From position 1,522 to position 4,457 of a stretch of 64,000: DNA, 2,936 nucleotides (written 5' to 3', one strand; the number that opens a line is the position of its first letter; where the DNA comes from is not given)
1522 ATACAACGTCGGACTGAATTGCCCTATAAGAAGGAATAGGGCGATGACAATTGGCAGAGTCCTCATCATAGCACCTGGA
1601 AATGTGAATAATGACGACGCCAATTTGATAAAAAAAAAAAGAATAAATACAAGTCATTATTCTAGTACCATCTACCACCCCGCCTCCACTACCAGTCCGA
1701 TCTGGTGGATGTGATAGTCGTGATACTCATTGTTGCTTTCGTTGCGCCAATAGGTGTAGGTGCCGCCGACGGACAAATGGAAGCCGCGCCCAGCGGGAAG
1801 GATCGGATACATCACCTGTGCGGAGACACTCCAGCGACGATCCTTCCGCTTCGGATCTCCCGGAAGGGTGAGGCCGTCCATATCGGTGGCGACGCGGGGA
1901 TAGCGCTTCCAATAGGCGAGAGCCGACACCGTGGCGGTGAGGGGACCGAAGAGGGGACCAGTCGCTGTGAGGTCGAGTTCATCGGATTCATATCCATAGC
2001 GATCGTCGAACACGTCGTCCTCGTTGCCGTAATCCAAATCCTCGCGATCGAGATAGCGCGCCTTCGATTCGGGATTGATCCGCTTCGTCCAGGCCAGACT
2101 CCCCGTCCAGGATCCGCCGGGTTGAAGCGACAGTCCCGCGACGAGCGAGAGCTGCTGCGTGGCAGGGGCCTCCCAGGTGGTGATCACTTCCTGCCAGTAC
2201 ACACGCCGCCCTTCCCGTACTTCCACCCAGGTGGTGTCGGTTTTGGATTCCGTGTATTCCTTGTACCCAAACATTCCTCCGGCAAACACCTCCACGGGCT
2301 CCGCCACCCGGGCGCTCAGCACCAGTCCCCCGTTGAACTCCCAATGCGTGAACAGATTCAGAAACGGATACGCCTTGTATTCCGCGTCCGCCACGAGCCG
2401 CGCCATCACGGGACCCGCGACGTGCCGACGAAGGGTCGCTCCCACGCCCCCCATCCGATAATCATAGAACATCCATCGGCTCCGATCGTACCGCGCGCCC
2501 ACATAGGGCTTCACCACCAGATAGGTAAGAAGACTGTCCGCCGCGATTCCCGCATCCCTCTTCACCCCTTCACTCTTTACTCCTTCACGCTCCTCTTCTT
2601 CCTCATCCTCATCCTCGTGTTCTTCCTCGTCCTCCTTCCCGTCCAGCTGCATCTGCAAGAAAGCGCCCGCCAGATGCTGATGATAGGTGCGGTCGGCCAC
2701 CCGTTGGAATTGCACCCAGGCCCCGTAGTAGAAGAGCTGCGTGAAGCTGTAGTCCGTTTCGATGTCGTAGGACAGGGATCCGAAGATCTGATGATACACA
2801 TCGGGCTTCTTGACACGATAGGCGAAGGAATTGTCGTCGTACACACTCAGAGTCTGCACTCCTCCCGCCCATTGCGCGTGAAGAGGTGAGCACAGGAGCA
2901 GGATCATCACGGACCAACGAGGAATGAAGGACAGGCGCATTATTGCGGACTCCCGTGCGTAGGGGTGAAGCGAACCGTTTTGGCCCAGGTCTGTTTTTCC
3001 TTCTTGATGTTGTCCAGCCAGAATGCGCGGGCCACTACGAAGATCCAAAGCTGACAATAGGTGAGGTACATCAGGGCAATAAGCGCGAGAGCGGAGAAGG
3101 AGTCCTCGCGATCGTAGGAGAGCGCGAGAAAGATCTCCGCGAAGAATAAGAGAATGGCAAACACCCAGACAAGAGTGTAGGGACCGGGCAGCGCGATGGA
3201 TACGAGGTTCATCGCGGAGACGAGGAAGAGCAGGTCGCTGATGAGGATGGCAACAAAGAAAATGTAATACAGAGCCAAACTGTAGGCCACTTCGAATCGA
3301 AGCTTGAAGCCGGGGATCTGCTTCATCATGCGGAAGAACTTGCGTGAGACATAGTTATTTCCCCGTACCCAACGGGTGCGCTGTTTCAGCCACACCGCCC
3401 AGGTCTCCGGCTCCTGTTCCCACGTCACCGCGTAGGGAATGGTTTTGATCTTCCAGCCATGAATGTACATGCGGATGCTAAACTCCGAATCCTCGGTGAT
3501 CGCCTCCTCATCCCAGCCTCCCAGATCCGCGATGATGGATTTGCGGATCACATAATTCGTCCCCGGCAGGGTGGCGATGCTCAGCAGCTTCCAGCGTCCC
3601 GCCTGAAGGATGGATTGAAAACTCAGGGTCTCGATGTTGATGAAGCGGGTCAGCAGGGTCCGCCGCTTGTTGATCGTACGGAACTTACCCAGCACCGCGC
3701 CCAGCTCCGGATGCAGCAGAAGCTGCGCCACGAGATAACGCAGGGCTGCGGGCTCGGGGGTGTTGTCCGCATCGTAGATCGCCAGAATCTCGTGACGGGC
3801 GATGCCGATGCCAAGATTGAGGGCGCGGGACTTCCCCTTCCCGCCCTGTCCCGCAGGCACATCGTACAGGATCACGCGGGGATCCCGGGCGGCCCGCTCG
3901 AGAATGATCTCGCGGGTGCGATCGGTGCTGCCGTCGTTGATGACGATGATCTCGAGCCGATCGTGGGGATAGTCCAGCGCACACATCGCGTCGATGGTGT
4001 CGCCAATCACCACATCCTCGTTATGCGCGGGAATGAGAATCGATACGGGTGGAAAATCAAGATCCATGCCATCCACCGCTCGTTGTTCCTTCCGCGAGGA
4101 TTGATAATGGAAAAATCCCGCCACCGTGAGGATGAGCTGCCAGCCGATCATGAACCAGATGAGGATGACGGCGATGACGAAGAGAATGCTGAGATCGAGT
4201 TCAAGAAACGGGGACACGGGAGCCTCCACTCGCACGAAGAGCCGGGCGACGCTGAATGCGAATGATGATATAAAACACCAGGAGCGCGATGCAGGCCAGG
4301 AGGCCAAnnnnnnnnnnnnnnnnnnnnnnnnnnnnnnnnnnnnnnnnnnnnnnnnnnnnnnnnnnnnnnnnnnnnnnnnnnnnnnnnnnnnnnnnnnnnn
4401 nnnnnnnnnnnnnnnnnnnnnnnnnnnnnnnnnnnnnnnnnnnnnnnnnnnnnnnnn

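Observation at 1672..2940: Putative export beta-barrel with poly-acidic insert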

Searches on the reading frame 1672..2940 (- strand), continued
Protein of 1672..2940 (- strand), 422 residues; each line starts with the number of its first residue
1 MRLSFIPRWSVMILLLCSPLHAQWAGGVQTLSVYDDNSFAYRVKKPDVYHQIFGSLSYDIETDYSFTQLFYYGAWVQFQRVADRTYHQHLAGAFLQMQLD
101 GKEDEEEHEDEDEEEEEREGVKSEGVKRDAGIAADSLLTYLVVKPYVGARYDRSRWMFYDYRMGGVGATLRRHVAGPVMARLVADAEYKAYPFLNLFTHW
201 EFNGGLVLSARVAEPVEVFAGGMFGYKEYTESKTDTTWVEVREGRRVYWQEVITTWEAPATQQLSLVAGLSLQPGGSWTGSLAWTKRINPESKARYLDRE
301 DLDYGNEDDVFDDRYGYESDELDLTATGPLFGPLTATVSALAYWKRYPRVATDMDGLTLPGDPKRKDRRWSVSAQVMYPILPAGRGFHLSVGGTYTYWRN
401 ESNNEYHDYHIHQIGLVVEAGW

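Call 70: find_encoding_contigs(protein=P0014, flank=8000, max_places=2)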
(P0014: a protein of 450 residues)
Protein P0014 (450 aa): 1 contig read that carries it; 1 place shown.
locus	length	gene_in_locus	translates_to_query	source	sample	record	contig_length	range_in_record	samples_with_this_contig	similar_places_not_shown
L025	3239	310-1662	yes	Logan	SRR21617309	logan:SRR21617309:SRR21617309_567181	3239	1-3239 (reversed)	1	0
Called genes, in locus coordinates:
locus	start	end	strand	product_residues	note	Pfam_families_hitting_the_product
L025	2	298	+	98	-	?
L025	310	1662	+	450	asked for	-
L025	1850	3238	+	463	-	?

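Call 75: search_protein_families(library=pfam, proteins=[L015:2814-3953:+, L015:3957-6071:+, L022:2403-3104:+, L023:154-489:+, L018:9411-9725:+, L018:11592-13733:+], max_evalue=0.1)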
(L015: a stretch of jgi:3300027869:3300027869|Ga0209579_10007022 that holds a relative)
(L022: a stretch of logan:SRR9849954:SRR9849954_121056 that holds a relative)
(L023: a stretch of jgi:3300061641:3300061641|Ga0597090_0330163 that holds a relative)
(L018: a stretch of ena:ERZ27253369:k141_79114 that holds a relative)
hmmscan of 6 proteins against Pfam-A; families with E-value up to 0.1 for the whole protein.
L015:2814-3953:+ (379 aa): 0 families

L015:3957-6071:+ (704 aa): 1 family
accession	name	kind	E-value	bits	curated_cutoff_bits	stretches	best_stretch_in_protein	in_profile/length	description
PF00156.33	Pribosyltran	-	0.045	13.5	26.3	1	435-506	84-149/158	Phosphoribosyl transferase domain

L022:2403-3104:+ (233 aa): 1 family
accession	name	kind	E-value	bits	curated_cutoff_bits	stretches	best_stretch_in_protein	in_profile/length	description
PF13202.12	EF-hand_5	-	0.0041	17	25.9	0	120-130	5-15/25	EF hand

L023:154-489:+ (111 aa): 0 families

L018:9411-9725:+ (104 aa): 0 families

L018:11592-13733:+ (713 aa): 6 families
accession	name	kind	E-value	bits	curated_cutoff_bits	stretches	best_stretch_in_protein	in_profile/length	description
PF14870.12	PSII_BNR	-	1.9e-59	201.9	27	6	115-232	20-140/303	Photosynthesis system II assembly factor YCF48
PF02012.26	BNR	-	3.2e-07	29.8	27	0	384-392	2-10/12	BNR/Asp-box repeat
PF18962.6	Por_Secre_tail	-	5.3e-06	27.1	27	1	620-693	2-63/75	Secretion system C-terminal sorting domain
PF13860.13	FlgD_ig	-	0.00092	19.6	27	1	642-688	20-69/79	FlgD Ig-like domain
PF13585.12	CHU_C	-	0.0031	18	27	1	632-704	18-84/86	CHU_C Type IX secretion signal domain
PF05595.16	DUF771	-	0.085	13.4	22.9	0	47-74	56-83/90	Domain of unknown function (DUF771)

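Call 79: search_protein_families(library=ncbifam, alignment_id=A2, max_evalue=0.01)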
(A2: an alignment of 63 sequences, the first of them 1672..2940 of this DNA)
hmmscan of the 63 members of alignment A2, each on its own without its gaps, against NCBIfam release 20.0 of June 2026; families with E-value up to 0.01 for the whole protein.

A. member 1, window:1672-2940:- (422 aa): 0 families

B. families by the number of members that match (of 63 scanned): 3 families
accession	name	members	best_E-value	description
TIGR03016.1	pepcterm_hypo_1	5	9e-07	TIGR03016 family PEP-CTERM system-associated outer membrane protein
NF011832.0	PRK15304.1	1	0.00068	fimbrial biogenesis usher protein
TIGR03014.2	EpsL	1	0.0028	XrtB/PEP-CTERM-associated polysaccharide biosynthesis outer membrane protein EpsL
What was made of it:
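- Closest known: TIGR03016 / EpsL. Same: 5 of 63 and 1 of 63 family members give weak hits, the best at E 9e-7 (call 79).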

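Call 85: find_related_loci(query=A4, collection=metagenome_contigs, flank=6000)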
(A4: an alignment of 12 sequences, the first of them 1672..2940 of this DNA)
Query A4 (422 aa) in metagenome_contigs; peptide patterns used: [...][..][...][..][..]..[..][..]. (x = any residue, [..] = any of these).
600 stretches matched a pattern (row limit reached: there are more); 131 encode a relative of the query (tblastn E <= 1e-3); the best 80 are kept; 80 distinct loci.
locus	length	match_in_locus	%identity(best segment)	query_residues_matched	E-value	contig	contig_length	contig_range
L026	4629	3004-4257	40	8-422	3e-90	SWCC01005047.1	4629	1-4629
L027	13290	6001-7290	40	6-422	6e-87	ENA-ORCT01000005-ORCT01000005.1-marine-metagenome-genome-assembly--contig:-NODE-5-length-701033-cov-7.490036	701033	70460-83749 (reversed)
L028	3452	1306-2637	38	2-422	1e-83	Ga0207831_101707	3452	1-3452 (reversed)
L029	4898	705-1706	27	2-327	6e-30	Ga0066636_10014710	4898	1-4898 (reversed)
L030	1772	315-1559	28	10-416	8e-27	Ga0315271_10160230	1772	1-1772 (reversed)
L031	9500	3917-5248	25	1-422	2e-25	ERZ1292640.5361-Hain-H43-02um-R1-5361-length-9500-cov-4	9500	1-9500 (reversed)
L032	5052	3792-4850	25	14-409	3e-22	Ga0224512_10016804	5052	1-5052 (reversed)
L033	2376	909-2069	24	12-422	4e-20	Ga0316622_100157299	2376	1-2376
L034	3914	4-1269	25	8-422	3e-19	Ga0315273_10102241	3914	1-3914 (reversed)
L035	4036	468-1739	24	11-422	4e-19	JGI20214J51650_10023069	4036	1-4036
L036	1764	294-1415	24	6-422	2e-19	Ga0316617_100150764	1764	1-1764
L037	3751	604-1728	24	2-422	6e-19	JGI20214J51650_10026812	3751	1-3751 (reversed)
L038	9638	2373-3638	24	8-422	1e-18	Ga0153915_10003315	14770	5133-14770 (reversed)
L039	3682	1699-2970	24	11-422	2e-18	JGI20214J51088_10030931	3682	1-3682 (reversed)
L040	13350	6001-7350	23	11-422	4e-18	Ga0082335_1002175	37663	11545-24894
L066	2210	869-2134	25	1-409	4e-12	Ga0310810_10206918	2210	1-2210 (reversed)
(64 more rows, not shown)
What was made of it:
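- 1990..2067 (-): Long acidic loop L7 (aa 292-317), predicted extracellular, with the family motif FDDRYGY. Candidate in-folding constriction loop. The same motif retrieved family members from metagenomes (call 85).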

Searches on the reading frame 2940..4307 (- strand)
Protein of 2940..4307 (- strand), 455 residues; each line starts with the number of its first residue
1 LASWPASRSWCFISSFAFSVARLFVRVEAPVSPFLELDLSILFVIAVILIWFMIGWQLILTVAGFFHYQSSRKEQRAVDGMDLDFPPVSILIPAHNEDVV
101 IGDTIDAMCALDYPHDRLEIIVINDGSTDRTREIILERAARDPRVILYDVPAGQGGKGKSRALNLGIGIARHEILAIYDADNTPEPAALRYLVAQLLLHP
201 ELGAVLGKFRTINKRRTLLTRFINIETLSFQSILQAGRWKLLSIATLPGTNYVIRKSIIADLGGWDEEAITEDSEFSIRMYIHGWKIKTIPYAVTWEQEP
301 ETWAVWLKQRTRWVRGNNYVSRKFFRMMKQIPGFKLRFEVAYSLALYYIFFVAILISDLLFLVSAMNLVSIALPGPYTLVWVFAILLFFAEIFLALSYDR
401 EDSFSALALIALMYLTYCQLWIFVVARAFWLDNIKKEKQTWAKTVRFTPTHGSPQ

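Call 4: search_protein_families(library=pfam, proteins=[window:2940-4307:-], max_evalue=0.1)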
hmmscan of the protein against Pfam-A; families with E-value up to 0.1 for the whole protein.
window:2940-4307:- (455 aa): 7 families
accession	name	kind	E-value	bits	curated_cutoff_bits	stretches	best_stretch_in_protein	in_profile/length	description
PF13641.12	Glyco_tranf_2_3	-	1.3e-32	114.1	27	1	86-316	1-230/230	Glycosyltransferase like family 2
PF00535.33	Glycos_transf_2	-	1.2e-26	94.1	23.3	1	89-262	1-167/168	Glycosyl transferase family 2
PF13632.12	Glyco_trans_2_3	-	9e-26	91.4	27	1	176-385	3-189/198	Glycosyl transferase family group 2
PF13506.12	Glyco_transf_21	-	6e-11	42.5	21.7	1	160-315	19-174/174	Glycosyl transferase family 21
PF10111.15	Glyco_tranf_2_2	-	1.5e-07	31.6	27.3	1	91-298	3-217/276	Glycosyltransferase like family 2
PF03142.21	Chitin_synth_2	-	4e-07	29.5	27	0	285-430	342-482/527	Chitin synthase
PF13704.12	Glyco_tranf_2_4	-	0.015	16.2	27.5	1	95-181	1-81/98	Glycosyl transferase family 2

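Call 5: search_protein_families(library=ncbifam, proteins=[window:2940-4307:-], max_evalue=0.1)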
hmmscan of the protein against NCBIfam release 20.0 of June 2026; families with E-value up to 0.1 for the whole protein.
window:2940-4307:- (455 aa): 27 families (the best 25 are shown)
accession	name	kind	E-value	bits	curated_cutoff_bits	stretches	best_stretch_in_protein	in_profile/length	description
TIGR03937.1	PgaC_IcaA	equivalog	1.2e-52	179.2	422.3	1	52-436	11-396/407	poly-beta-1,6-N-acetyl-D-glucosamine synthase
TIGR03965.1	mycofact_glyco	equivalog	1.9e-26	93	280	1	85-322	73-305/467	mycofactocin biosynthesis glycosyltransferase MftF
TIGR03111.1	glyc2_xrt_Gpos1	hypoth_equivalog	2.4e-24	86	363.95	1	41-424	7-398/439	TIGR03111 family XrtG-associated glycosyltransferase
NF053846.1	glyco_with_XrtP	equivalog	5.7e-22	78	520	1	53-446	11-437/440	XrtP-associated glycosyltransferase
TIGR03030.1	CelA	equivalog_domain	9.5e-22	76.8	699.1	1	41-369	86-431/714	UDP-forming cellulose synthase catalytic subunit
NF008558.0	PRK11498.1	equivalog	1.2e-20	73.1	992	1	41-369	228-548/872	UDP-forming cellulose synthase catalytic subunit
NF041875.1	EPS_EpsD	equivalog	3.8e-19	69.2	370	1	88-316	1-226/325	exopolysaccharide biosynthesis glycosyltransferase EpsD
TIGR04242.1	nodulat_NodC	equivalog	4.7e-19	68.6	550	1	71-331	32-298/395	chitooligosaccharide synthase NodC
NF041865.1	EpsU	equivalog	1.9e-15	56.8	700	1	88-446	41-390/394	exopolysaccharide biosynthesis GT2 family glycosyltransferase EpsU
TIGR04283.1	glyco_like_mftF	equivalog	1.2e-14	54.5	182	1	88-295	1-183/221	TIGR04283 family arsenosugar biosynthesis glycosyltransferase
TIGR03469.1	HpnB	hypoth_equivalog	7.5e-14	51.5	379.25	1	53-196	9-160/386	hopene-associated glycosyltransferase HpnB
NF007482.0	PRK10073.1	equivalog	1.8e-11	43.6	423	1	85-193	5-107/334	glycosyltransferase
TIGR04182.1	glyco_TIGR04182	equivalog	2.3e-09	37.1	325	1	88-222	2-121/293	S-layer glycoprotein N-glycosyltransferase AglJ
NF010496.0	PRK13915.1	equivalog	2.5e-09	36.7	262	1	88-210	33-156/307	glucosyl-3-phosphoglycerate synthase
NF047683.1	TeichurnBiosyTuaG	equivalog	4e-09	36.5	400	1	86-234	6-149/252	teichuronic acid biosynthesis protein TuaG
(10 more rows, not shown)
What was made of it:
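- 2940..4235 (-): Membrane-embedded processive GT2 synthase, PgaC/IcaA-like. The start is uncertain: GTG at 4235, 4229 or 4217, while the ORF is open to TTG at 4307. The stop overlaps the barrel's ATG. TIGR03937 PgaC_IcaA E 1.2e-52, 179 bits, below the 422-bit cut-off (calls 4, 5).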
